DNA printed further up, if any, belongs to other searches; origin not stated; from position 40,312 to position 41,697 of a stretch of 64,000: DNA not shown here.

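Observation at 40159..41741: Near-identical ~45-bp ECF-type promoter motif duplicated upstream of the buf-like operon and of the beta-propeller lactonase gene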

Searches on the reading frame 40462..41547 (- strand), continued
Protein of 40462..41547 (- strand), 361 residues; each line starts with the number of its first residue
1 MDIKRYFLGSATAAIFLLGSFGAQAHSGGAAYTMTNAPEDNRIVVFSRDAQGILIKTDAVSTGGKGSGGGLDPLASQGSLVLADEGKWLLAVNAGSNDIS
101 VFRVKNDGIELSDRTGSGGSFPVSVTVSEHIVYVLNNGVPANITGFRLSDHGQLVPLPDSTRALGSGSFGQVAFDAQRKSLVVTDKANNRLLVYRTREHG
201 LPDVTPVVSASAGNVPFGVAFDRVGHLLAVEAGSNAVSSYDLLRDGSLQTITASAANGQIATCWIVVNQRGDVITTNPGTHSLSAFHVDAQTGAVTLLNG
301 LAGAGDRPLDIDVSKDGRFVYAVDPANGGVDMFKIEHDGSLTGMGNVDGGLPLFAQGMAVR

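Call 66: search_protein_families(library=ncbifam, proteins=[L091:6983-7744:+], max_evalue=0.00001)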
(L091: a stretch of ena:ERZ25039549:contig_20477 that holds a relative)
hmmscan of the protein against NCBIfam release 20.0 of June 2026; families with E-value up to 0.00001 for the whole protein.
L091:6983-7744:+ (253 aa): 3 families
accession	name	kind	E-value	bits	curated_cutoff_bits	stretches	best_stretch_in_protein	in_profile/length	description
NF003767.0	PRK05363.1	equivalog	4.3e-20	72.2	207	1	99-245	93-257/320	protein-methionine-sulfoxide reductase catalytic subunit MsrP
NF052245.1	SorA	equivalog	2.4e-12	46.3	600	1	81-248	67-260/396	SorA family sulfite dehydrogenase catalytic subunit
TIGR04555.1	sulfite_DH_soxC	equivalog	1.3e-06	27.7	420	0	144-234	164-255/408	sulfite dehydrogenase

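Call 72: predict_structure(alignment_id=A3)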
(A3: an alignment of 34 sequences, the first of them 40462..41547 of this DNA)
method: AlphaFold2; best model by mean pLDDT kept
length: 361 residues; sequences in the alignment: 34
mean_pLDDT: 89.9   pTM: 0.87
mean pLDDT of the five models: 89.9, 89.4, 88.9, 87.5, 86.8
residues with pLDDT >= 90: 283; 70-90: 49; 50-70: 2; < 50: 27
segments of 3 or more residues with pLDDT < 50: 1-27
pLDDT, mean of each block of 10 residues (from residue 1): 42 43 48 95 95 95 92 82 93 97 92 97 95 96 97 96 95 94 96 92 96 93 96 92 95 93 92 93 96 96 89 94 95 93 96 93 89
secondary structure, 60 per line:
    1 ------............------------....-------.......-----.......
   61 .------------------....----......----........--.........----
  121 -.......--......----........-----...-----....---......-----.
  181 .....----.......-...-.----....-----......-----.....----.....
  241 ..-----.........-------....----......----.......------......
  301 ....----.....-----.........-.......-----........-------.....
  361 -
elements in order: H7-18 E31-34 E42-48 E54-61 E80-83 E88-93 E98-105 E108-116 E122-128 E131-136 E141-148 E154-156 E162-165 E169-174 E180-185 E190-196 E207-210 E216-221 E227-231 E236-242 E248-256 E264-267 E272-277 E282-288 E295-304 E309-313 E319-324 E329-335 E341-348 E356-360

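Call 75: fold_search(model_id=the predicted structure, library=pdb)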
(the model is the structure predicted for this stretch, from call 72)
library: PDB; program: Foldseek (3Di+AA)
matches with E <= 10: 1816; with E <= 0.001: 1494
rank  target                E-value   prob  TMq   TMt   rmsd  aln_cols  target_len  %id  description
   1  4qrj_A                9.4e-14  1.00  0.72  0.75   5.4       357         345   15  Crystal structure of a putative 6-phosphogluconolactonase (BACUNI_04672) from Bacteroides uniformis ATCC 8492 at 2.20  (released 2014-07-23)
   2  4qrj_B                9.4e-14  1.00  0.69  0.73   5.4       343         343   16  Crystal structure of a putative 6-phosphogluconolactonase (BACUNI_04672) from Bacteroides uniformis ATCC 8492 at 2.20  (released 2014-07-23)
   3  1ri6                  1.9e-13  1.00  0.76  0.82   3.1       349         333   14  Structure of a putative isomerase from E. coli (released 2003-11-25)
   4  3fgb_B                2.1e-13  1.00  0.71  0.73   3.8       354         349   17  Crystal structure of the Q89ZH8_BACTN protein from Bacteroides thetaiotaomicron. Northeast Structural Genomics Consort (released 2008-12-23)
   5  3scy                  3.2e-13  1.00  0.72  0.73   4.0       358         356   17  Crystal structure of a putative 6-phosphogluconolactonase (BF1038) from Bacteroides fragilis NCTC 9343 at 1.50 A resolut (released 2011-07-20)
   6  6nau_A                4.6e-13  1.00  0.73  0.79   3.7       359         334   13  1.55 Angstrom Resolution Crystal Structure of 6-phosphogluconolactonase from Klebsiella pneumoniae (released 2018-12-19)
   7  3fgb_A                1.5e-12  1.00  0.69  0.72   3.8       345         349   17  Crystal structure of the Q89ZH8_BACTN protein from Bacteroides thetaiotaomicron. Northeast Structural Genomics Consort (released 2008-12-23)
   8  6igb_A                4.1e-12  1.00  0.72  0.72   5.2       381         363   16  the structure of Pseudomonas aeruginosa Periplasmic gluconolactonase, PpgL (released 2018-11-21)
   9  3hfq_A                4.9e-11  1.00  0.69  0.72   5.4       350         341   16  Crystal structure of the lp_2219 protein from Lactobacillus plantarum. Northeast Structural Genomics Consortium Target (released 2009-05-26)
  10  3u4y_B                9.1e-11  1.00  0.68  0.77   4.9       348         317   12  The crystal structure of a functionally unknown protein (Dtox_1751) from Desulfotomaculum acetoxidans DSM 771. (released 2011-10-26)
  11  6f0t_A                1.0e-10  1.00  0.50  0.68   4.7       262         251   21  Crystal structure of Pizza6-SFW (released 2018-03-21)
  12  3u4y_A                2.2e-10  1.00  0.66  0.74   5.3       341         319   13  The crystal structure of a functionally unknown protein (Dtox_1751) from Desulfotomaculum acetoxidans DSM 771. (released 2011-10-26)
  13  1l0q_A                2.2e-10  1.00  0.65  0.60   4.9       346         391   19  Tandem YVTN beta-propeller and PKD domains from an archaeal surface layer protein (released 2002-11-06)
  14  8j72_B                2.6e-10  1.00  0.50  0.62   5.3       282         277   20  Crystal structure of mammalian Trim71 in complex with lncRNA Trincr1 (released 2024-03-06)
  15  1jof_A                3.1e-10  1.00  0.71  0.70   4.7       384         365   14  Neurospora crassa 3-carboxy-cis,cis-mucoante lactonizing enzyme (released 2002-04-12)
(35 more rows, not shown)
